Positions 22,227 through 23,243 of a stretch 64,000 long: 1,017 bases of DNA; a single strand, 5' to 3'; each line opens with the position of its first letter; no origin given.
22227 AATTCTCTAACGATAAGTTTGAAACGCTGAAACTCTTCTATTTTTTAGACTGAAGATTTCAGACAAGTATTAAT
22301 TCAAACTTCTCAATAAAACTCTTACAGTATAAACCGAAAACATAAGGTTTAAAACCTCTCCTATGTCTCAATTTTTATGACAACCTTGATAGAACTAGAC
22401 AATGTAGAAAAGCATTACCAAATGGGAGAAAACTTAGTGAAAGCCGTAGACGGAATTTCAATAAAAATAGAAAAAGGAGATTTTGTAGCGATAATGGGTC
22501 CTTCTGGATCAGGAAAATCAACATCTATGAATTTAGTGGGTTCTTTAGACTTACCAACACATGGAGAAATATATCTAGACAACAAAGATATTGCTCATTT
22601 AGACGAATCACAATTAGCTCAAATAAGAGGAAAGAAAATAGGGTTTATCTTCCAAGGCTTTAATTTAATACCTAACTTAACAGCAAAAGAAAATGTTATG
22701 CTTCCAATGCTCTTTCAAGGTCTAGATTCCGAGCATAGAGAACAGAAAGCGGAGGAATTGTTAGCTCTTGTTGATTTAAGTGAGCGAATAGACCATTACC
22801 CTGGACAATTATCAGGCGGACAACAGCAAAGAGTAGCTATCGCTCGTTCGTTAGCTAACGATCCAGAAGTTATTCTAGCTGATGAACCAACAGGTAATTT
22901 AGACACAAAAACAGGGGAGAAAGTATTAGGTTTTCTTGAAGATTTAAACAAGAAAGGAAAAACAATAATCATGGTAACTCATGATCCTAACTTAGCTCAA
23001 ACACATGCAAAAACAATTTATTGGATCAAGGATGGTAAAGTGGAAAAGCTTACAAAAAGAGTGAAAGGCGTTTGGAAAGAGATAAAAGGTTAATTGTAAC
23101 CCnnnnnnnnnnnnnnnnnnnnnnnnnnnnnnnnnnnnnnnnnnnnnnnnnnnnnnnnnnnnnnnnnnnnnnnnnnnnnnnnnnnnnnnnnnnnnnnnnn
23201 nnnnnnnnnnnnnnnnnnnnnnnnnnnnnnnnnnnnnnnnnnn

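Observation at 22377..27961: MacB-type ABC operon with two interleaved pairs of unknown small paralogous genes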

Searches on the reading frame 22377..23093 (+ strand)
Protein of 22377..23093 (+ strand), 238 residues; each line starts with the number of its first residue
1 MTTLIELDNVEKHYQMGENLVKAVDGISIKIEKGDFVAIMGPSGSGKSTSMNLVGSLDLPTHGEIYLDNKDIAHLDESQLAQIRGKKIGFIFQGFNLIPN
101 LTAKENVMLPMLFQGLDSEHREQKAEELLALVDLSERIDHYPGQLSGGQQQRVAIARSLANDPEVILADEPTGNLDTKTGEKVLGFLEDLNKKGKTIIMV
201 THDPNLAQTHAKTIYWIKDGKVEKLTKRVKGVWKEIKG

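Call 3: search_protein_families(library=pfam, proteins=[window:22377-23093:+], max_evalue=1)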
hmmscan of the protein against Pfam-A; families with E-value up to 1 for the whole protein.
window:22377-23093:+ (238 aa): 15 families
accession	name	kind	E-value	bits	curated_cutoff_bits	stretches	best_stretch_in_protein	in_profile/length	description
PF00005.33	ABC_tran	-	7.9e-35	120.9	25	1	25-172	2-136/137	ABC transporter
PF13304.12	AAA_21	-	2.3e-06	28.3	27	1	69-206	164-302/304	AAA domain, putative AbiEii toxin, Type IV TA system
PF02463.25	SMC_N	-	2.2e-05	24.4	40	1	131-212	123-207/220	RecF/RecN/SMC N terminal domain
PF25199.1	nSTAND_NTPase5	-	0.00041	20.6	34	1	31-52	38-59/145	Novel STAND NTPase 5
PF13555.12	AAA_29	-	0.002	18.3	27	1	25-50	13-38/61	P-loop containing region of AAA domain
PF13401.12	AAA_22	-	0.0037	18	27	1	34-129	5-72/130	AAA domain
PF03266.21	NTPase_1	-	0.0099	16.2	23.9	1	127-231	58-161/168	NTPase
PF00910.28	RNA_helicase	-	0.02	15.8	21.5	1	38-77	2-46/105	RNA helicase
PF20703.3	nSTAND1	-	0.033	14.3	27.1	1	25-49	24-48/379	Novel STAND NTPase 1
PF20720.3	nSTAND3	-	0.036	14.2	27.2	1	30-52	13-35/155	Novel STAND NTPase 3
PF13238.12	AAA_18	-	0.063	14.2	29.4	0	37-55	1-19/128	AAA domain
PF03193.22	RsgA_GTPase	-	0.067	13.5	30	1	25-54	98-126/174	RsgA GTPase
PF13191.12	AAA_16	-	0.15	13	32.6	1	34-55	24-45/167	AAA ATPase domain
PF13604.12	AAA_30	-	0.17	12.1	27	0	35-54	18-38/191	AAA domain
PF13481.12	AAA_25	-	0.23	11.5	27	1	31-50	30-49/195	AAA domain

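Call 4: search_protein_families(library=ncbifam, proteins=[window:22377-23093:+], max_evalue=1)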
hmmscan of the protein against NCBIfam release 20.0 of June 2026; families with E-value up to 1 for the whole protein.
window:22377-23093:+ (238 aa): 200 families (the best 25 are shown)
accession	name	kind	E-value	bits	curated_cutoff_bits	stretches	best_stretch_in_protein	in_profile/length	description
NF007826.0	PRK10535.1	equivalog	3e-75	253.8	966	1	1-223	1-222/648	macrolide ABC transporter ATP-binding protein/permease MacB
NF038007.1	ABC_ATP_DarD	equivalog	8.6e-70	234.6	375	1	5-221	2-217/218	darobactin export ABC transporter ATP-binding protein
TIGR02211.1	LolD_lipo_ex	equivalog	4.2e-69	232.4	307.75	1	4-222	1-219/221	lipoprotein-releasing ABC transporter ATP-binding protein LolD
TIGR02673.1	FtsE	equivalog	5.9e-67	225.5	264.85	1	4-220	1-213/214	cell division ATP-binding protein FtsE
NF007879.0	PRK10584.1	equivalog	9.6e-62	208.7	336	1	4-222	6-224/228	putative ABC transporter ATP-binding protein YbbA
TIGR03608.1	L_ocin_972_ABC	subfamily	1.8e-61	207.2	254.85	1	8-214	2-204/206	putative bacteriocin export ABC transporter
NF008639.0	PRK11629.1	equivalog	4.3e-59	199.7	360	1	3-223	5-225/234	lipoprotein-releasing ABC transporter ATP-binding protein LolD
NF040933.2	ABC_arch_GlcV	equivalog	5.8e-58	196.5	450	1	5-227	3-225/357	glucose ABC transporter ATP-binding protein GlcV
TIGR02982.1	heterocyst_DevA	subfamily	1.1e-57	195.2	295.8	1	5-222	2-219/220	ABC exporter ATP-binding subunit, DevA family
TIGR01186.1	proV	subfamily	2.6e-57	194.6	326.6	1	21-223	6-209/363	betaine/proline/choline family ABC transporter ATP-binding protein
TIGR03265.1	PhnT2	equivalog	1.8e-54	185.3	457.7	1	4-225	4-216/353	putative 2-aminoethylphosphonate ABC transporter ATP-binding protein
TIGR02314.1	ABC_MetN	equivalog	2.1e-54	184.8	499.7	1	4-222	1-219/343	methionine ABC transporter ATP-binding protein MetN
NF007027.0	PRK09493.1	equivalog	5e-54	183.2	379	1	4-223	1-215/240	glutamine ABC transporter ATP-binding protein GlnQ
TIGR02315.1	ABC_phnC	equivalog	2.5e-52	177.7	266.1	1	4-222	1-224/243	phosphonate ABC transporter ATP-binding protein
TIGR00968.1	3a0106s01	subfamily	2.8e-50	171.1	342.75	1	5-226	1-213/237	sulfate ABC transporter ATP-binding protein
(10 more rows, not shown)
